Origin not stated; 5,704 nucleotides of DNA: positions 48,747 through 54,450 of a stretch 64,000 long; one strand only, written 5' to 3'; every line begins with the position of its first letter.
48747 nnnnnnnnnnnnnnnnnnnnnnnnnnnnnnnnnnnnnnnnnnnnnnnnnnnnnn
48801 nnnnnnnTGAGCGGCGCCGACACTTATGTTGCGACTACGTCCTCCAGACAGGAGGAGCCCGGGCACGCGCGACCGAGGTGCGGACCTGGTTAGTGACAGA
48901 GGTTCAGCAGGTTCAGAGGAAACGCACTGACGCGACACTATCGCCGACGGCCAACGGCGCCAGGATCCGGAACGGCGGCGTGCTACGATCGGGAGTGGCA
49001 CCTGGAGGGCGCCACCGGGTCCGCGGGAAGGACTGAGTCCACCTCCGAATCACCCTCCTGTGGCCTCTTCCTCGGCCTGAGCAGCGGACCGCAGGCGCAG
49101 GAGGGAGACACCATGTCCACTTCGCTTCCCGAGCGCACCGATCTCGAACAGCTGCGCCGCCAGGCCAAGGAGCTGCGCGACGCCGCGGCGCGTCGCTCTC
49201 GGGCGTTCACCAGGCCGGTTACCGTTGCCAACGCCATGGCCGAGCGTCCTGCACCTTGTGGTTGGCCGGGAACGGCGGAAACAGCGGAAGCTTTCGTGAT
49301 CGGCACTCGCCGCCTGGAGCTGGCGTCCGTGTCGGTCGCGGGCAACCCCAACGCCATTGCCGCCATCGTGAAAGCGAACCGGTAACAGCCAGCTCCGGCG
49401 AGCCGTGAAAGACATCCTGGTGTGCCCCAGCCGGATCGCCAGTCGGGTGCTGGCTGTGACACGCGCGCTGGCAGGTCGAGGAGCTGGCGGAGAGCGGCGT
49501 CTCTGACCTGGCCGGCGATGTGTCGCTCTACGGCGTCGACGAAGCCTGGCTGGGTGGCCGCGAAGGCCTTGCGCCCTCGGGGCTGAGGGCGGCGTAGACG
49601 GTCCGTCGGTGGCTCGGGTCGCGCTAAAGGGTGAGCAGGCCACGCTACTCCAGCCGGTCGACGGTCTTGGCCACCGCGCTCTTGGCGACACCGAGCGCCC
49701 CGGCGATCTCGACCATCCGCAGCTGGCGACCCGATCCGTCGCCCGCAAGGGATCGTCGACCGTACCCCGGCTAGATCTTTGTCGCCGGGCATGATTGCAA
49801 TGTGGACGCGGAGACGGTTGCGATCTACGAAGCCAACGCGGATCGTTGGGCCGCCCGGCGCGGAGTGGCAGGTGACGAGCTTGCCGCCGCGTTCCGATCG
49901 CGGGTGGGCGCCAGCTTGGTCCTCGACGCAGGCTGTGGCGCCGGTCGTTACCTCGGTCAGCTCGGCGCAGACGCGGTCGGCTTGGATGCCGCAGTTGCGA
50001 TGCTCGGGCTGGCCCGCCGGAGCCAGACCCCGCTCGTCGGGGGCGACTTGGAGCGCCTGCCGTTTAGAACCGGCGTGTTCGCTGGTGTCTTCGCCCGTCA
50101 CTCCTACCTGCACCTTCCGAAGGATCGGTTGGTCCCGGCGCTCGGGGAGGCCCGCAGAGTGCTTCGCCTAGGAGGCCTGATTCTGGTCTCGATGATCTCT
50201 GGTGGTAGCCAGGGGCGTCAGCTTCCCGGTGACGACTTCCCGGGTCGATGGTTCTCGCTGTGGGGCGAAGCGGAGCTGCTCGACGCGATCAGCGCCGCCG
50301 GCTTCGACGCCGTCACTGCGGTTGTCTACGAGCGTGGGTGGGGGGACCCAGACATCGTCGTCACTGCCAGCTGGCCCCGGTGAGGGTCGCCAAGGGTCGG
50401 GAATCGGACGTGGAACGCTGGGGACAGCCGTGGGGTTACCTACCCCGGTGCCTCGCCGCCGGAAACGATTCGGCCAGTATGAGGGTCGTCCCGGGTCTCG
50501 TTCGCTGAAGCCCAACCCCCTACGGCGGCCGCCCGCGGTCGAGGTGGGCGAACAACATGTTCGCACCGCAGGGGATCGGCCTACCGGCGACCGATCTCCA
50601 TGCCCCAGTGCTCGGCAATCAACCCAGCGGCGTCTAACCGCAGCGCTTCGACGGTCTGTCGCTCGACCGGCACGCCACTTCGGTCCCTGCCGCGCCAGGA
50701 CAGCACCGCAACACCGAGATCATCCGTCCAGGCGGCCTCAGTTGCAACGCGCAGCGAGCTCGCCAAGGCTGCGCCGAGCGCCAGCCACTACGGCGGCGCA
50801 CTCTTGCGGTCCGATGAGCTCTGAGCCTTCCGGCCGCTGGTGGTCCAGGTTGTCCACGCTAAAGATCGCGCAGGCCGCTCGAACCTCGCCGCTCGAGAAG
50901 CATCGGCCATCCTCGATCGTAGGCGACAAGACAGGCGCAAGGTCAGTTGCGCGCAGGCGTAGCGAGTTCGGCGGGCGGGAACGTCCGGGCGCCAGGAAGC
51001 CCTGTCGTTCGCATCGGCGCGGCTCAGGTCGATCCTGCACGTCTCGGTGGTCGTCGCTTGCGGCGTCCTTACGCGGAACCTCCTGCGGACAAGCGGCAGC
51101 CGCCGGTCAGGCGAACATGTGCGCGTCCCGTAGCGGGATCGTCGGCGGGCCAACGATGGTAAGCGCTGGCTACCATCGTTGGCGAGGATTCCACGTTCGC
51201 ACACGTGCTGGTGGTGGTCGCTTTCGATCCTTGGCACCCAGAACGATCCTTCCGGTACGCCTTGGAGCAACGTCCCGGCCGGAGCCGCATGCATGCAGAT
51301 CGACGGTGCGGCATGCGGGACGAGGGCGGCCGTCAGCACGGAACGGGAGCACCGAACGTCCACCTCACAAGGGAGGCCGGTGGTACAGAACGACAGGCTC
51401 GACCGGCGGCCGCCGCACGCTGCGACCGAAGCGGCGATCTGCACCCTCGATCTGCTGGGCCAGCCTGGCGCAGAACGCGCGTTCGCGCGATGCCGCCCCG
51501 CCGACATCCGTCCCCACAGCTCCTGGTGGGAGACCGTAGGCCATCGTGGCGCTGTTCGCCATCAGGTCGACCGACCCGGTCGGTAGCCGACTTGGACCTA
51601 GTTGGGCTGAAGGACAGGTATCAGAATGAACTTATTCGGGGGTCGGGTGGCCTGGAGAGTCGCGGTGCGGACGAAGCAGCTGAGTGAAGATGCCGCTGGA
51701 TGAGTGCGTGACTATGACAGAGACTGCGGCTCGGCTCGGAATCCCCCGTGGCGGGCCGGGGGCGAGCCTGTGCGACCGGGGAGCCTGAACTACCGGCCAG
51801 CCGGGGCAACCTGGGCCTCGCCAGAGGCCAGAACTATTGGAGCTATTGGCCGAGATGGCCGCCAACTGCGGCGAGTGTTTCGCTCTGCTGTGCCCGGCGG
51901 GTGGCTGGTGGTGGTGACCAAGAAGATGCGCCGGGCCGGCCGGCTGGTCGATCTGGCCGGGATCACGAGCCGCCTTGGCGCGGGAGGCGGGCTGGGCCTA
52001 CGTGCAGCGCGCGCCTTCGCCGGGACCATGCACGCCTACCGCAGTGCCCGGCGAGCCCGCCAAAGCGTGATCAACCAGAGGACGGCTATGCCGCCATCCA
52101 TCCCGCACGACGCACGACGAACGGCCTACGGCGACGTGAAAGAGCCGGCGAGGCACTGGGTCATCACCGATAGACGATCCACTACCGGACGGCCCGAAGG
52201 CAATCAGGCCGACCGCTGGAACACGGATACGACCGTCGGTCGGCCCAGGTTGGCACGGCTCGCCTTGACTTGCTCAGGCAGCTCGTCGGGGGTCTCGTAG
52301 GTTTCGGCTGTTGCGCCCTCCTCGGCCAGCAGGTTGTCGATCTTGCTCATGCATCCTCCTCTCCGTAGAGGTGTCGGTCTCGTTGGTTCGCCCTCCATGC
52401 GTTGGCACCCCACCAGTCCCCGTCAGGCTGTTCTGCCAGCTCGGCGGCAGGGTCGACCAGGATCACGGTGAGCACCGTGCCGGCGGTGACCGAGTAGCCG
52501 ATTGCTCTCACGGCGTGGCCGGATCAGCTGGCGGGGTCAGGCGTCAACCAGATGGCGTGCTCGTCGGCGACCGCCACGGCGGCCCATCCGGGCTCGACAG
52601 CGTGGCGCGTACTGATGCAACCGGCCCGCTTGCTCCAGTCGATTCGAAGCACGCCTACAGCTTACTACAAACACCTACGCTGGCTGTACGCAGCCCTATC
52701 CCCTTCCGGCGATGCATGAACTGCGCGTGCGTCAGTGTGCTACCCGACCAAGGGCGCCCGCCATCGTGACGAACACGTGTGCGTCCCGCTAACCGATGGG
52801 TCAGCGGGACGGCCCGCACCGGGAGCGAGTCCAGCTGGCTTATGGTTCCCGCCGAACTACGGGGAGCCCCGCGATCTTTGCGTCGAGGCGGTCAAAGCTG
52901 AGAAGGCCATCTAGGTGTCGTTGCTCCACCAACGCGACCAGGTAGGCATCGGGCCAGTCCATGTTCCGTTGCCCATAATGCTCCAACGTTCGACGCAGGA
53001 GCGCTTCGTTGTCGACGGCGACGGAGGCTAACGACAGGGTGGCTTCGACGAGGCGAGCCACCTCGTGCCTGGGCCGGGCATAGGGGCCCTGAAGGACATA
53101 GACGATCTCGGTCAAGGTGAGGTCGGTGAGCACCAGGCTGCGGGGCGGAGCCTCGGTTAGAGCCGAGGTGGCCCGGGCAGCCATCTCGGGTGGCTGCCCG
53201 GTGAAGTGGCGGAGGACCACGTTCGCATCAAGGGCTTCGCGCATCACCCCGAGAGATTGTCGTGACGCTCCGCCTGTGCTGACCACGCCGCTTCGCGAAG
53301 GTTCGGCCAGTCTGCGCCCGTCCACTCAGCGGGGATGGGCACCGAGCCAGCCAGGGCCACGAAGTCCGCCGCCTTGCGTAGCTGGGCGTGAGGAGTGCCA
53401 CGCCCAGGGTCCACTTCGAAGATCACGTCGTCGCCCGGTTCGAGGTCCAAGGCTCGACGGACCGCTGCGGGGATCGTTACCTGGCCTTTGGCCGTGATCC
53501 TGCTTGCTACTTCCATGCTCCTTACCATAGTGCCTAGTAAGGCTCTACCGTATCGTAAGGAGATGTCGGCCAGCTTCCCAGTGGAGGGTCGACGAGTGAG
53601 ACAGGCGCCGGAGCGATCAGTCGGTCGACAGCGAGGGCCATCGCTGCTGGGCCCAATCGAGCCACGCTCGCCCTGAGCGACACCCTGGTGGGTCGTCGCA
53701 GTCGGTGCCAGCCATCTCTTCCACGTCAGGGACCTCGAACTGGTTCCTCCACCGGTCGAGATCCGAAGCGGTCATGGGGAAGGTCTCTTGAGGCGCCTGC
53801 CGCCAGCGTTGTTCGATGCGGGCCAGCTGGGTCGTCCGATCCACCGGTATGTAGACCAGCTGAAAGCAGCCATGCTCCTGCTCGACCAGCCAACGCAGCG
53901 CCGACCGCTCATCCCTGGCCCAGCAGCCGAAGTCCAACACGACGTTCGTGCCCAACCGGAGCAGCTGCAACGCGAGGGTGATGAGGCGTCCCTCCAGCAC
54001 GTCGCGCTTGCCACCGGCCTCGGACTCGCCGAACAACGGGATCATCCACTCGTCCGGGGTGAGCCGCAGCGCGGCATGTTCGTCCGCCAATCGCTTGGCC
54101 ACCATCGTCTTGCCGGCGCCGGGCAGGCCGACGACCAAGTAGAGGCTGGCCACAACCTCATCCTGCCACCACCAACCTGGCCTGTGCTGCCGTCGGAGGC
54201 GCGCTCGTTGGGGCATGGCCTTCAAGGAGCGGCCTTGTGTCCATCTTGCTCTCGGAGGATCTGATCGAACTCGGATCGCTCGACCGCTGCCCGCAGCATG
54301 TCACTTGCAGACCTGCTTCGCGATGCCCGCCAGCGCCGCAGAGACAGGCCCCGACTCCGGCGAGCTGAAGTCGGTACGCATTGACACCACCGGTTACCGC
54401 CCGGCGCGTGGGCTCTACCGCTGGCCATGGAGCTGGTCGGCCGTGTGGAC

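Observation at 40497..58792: Diverged ~600-bp direct repeat (Tad ATPase promoter plus first ~160 codons) brackets a ~17-kb accessory segment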

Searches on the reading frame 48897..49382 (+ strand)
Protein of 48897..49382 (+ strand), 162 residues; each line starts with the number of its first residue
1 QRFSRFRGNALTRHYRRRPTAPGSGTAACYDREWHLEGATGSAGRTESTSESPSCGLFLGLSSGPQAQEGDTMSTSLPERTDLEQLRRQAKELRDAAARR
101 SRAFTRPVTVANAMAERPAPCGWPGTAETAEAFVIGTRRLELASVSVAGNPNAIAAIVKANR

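Call 15: search_protein_families(library=pfam, proteins=[window:48897-49382:+], max_evalue=0.01)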
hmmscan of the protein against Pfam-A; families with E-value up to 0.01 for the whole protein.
window:48897-49382:+ (162 aa): 1 family
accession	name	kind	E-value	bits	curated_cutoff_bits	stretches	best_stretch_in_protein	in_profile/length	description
PF15796.10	KELK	-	0.0086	17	27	0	83-114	27-58/80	KELK-motif containing domain of MRCK Ser/Thr protein kinase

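Call 60: search_protein_families(library=pfam, max_evalue=0.05, proteins=[window:48897-49382:+])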
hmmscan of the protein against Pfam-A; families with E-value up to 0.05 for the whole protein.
window:48897-49382:+ (162 aa): 2 families
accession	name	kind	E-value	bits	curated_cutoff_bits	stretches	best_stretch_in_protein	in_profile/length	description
PF15796.10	KELK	-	0.0086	17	27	1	83-114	27-58/80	KELK-motif containing domain of MRCK Ser/Thr protein kinase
PF19908.4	DUF6381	-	0.019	15.2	26.6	1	73-100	1-28/62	Family of unknown function (DUF6381)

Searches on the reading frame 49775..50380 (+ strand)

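Call 16: search_protein_families(library=pfam, proteins=[window:49775-50380:+], max_evalue=0.01)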
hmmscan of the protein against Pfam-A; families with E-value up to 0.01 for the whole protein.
window:49775-50380:+ (202 aa): 5 families
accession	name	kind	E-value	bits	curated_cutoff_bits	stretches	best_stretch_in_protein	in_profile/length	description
PF08241.18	Methyltransf_11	-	1.9e-13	51.3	21.2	1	50-137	1-94/95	Methyltransferase domain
PF13649.12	Methyltransf_25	-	1.6e-12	48.4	27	1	49-134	1-97/97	Methyltransferase domain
PF13489.12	Methyltransf_23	-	3.9e-08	33.6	27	1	28-181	5-163/164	Methyltransferase domain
PF13847.12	Methyltransf_31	-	0.00069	19.8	27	1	49-142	7-113/145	Methyltransferase domain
PF08242.18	Methyltransf_12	-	0.0052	17.9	30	0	50-135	1-97/98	Methyltransferase domain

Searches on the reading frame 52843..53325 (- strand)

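Call 16: search_protein_families(library=pfam, proteins=[window:52843-53325:-], max_evalue=0.01)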
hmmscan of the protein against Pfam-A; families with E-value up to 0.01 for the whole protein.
window:52843-53325:- (161 aa): 2 families
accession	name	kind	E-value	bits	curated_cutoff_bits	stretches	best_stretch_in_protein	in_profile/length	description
PF01850.27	PIN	-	1e-08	36.3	23.6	1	32-146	3-112/120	PIN domain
PF13470.12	PIN_3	-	0.00073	20.8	27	1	32-146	4-114/115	PIN domain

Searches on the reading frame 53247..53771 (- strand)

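Call 16: search_protein_families(library=pfam, proteins=[window:53247-53771:-], max_evalue=0.01)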
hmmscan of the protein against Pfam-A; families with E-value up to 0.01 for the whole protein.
window:53247-53771:- (175 aa): 2 families
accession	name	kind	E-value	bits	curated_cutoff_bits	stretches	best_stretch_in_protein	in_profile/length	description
PF04014.23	MazE_antitoxin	-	4.8e-11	42.9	24.7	1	91-123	3-35/48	Antidote-toxin recognition MazE, bacterial antitoxin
PF15937.10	PrlF_antitoxin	-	5.1e-06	27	32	1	90-123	2-35/99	prlF antitoxin for toxin YhaV_toxin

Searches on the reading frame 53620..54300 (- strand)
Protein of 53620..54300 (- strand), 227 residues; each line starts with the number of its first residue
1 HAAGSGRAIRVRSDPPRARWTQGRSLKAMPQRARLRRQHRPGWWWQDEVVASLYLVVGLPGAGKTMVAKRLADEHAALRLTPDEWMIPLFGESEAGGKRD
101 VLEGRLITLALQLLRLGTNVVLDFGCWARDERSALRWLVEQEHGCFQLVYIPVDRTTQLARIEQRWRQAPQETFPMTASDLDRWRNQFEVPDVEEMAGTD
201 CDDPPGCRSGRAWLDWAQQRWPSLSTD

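Call 16: search_protein_families(library=pfam, proteins=[window:53620-54300:-], max_evalue=0.01)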
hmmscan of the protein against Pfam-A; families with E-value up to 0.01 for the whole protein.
window:53620-54300:- (227 aa): 5 families
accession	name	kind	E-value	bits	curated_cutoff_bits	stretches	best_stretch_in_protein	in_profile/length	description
PF13671.12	AAA_33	-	3.1e-24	86.4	27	1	53-191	1-143/143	AAA domain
PF13401.12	AAA_22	-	0.00042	21.1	27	1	51-76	5-30/130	AAA domain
PF13238.12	AAA_18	-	0.0013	19.6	29.4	1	55-165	2-111/128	AAA domain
PF06414.18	Zeta_toxin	-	0.0035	17.2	22.3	1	53-84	18-53/199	Zeta toxin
PF24883.2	NPHP3_N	-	0.0062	17.2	24.8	1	44-115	15-81/164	Nephrocystin 3, N-terminal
